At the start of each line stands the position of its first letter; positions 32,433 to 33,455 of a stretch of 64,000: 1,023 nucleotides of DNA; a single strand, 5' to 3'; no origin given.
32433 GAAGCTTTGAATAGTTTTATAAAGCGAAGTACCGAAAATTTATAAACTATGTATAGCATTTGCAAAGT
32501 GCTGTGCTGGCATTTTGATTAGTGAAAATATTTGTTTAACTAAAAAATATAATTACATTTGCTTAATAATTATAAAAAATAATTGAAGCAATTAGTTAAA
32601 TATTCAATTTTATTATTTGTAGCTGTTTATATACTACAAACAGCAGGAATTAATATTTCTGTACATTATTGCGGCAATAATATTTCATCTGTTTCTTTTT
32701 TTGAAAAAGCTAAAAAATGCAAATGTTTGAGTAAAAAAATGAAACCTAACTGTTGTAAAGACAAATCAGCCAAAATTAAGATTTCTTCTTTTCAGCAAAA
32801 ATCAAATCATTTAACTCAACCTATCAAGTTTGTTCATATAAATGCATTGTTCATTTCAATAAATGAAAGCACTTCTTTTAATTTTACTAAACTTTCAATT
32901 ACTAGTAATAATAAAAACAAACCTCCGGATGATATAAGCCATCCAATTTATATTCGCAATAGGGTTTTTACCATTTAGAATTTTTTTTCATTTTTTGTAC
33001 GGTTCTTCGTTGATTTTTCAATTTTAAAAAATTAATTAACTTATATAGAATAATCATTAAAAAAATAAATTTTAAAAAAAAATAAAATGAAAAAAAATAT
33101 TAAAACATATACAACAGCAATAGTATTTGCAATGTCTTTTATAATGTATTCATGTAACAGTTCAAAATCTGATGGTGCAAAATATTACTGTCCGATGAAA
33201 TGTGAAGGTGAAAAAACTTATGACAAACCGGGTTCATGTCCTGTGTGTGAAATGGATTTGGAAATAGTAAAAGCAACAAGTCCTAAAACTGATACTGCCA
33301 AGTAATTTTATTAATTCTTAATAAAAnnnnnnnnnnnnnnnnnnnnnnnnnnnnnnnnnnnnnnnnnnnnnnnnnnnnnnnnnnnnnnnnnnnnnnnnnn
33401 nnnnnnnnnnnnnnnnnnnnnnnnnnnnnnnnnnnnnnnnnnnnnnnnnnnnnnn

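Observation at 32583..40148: Heavy-metal RND efflux island with non-canonical layout: HYC_CC_PP protein, standalone HMBD, cusA, cusC-like and two tandem HMBD-CusB paralogues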

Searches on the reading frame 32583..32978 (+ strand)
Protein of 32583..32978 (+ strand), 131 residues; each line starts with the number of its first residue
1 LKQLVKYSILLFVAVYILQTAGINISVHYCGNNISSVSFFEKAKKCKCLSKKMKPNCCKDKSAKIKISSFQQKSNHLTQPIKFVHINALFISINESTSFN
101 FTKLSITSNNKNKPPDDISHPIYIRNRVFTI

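Call 4: search_protein_families(library=pfam, proteins=[window:32583-32978:+], max_evalue=0.01)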
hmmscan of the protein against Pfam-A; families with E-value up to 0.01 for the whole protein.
window:32583-32978:+ (131 aa): 0 families

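Call 5: search_protein_families(library=ncbifam, proteins=[window:32583-32978:+], max_evalue=0.01)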
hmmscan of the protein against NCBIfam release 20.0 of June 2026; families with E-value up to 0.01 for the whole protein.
window:32583-32978:+ (131 aa): 1 family
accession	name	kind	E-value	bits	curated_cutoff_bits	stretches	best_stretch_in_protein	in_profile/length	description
NF047658.1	HYC_CC_PP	subfamily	1.2e-13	51.7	28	1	10-116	5-120/131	HYC_CC_PP family protein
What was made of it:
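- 32583..32978 (+): HYC_CC_PP / DUF8199 protein, 131 aa. It has one N-terminal hydrophobic helix followed by a His/Cys cluster. It is an upstream accessory gene of unknown role. NF047658 E 1.2e-13, 51.7 bits against a cutoff of 28 (call 5).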

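Call 45: find_homologous_proteins(query=window:32583-32978:+, max_evalue=0.001)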
Query window:32583-32978:+ (131 aa): 1 proteins with E <= 0.001 among 37 candidates.
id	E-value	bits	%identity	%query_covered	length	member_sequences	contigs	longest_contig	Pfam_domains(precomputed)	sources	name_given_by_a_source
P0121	9.7e-79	279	100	100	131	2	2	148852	PF26622.1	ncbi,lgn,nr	ncbi:MAG: hypothetical protein IT243_02350 [Bacteroidia bacterium]|nr:hypothetical protein [Bacteroi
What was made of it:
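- Tried and rejected: It returned only the protein itself, a limit of the word index (call 45).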

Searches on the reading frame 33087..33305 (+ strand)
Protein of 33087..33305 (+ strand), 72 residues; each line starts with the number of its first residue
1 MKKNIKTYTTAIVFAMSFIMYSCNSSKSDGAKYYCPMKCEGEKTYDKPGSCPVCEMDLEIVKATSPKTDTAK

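Call 4: search_protein_families(library=pfam, proteins=[window:33087-33305:+], max_evalue=0.01)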
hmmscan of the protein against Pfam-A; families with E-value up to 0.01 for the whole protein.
window:33087-33305:+ (72 aa): 1 family
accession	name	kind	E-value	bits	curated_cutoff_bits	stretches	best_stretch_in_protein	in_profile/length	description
PF19335.5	HMBD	-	2.8e-12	46.8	23.6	1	32-60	1-27/28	Heavy metal binding domain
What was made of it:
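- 33087..33305 (+): Standalone HMBD protein, 72 aa, with a lipoprotein-type signal (…IMYSC). Candidate periplasmic Cu(I)/Ag(I) chaperone. PF19335 E 2.8e-12 (call 4).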

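Call 5: search_protein_families(library=ncbifam, proteins=[window:33087-33305:+], max_evalue=0.01)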
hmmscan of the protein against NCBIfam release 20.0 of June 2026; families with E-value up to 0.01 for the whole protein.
window:33087-33305:+ (72 aa): 0 families

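Call 40: search_solved_structures(query=window:33087-33305:+, max_evalue=1, show_alignments=3)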
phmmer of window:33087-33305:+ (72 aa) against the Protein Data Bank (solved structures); distinct sequences matched with E-value up to 1: 5.
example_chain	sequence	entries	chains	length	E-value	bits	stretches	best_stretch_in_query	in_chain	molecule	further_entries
8ovl_A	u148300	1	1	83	0.023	18.2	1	25-63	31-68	Copper-translocating P-type ATPase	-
8ey3_A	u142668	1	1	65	0.099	16.2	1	30-66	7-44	Cys_rich_CPCC domain-containing protein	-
8ey4_I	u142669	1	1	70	0.25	14.9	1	32-66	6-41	Cys_rich_CPCC domain-containing protein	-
3rfu_A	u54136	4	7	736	0.56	13.8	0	25-62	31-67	Copper efflux ATPase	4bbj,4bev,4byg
8rwv_2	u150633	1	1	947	0.95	13.1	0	5-55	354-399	DNA replication licensing factor MCM2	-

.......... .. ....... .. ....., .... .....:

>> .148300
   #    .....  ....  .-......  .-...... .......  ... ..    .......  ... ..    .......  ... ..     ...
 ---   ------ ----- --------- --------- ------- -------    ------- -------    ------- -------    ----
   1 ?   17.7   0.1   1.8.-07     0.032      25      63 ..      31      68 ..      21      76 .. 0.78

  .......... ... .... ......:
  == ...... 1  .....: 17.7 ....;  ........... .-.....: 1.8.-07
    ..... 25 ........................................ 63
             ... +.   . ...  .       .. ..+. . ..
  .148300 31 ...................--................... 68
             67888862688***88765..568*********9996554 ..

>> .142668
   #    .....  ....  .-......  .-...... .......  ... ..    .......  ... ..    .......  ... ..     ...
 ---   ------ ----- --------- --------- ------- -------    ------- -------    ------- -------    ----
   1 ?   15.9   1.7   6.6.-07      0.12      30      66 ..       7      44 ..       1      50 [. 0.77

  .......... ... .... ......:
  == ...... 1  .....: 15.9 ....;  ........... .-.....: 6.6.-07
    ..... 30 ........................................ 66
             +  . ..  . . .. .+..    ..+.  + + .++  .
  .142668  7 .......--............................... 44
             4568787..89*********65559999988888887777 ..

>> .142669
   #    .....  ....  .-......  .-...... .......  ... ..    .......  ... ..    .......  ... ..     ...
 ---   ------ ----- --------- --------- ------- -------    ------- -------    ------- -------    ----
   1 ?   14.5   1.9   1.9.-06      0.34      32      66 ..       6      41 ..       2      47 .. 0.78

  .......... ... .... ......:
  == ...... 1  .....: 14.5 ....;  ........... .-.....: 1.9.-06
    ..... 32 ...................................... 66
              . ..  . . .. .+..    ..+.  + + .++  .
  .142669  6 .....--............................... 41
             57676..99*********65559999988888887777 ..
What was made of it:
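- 33087..33305 (+): Weak match to the LpCopA metal-binding domain 8OVL (call 40).
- On CusF periplasmic metallochaperone: The 72-aa protein matches only HMBD in Pfam, and only HMBD-type or Cys-rich domains in PDB (calls 4, 40).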
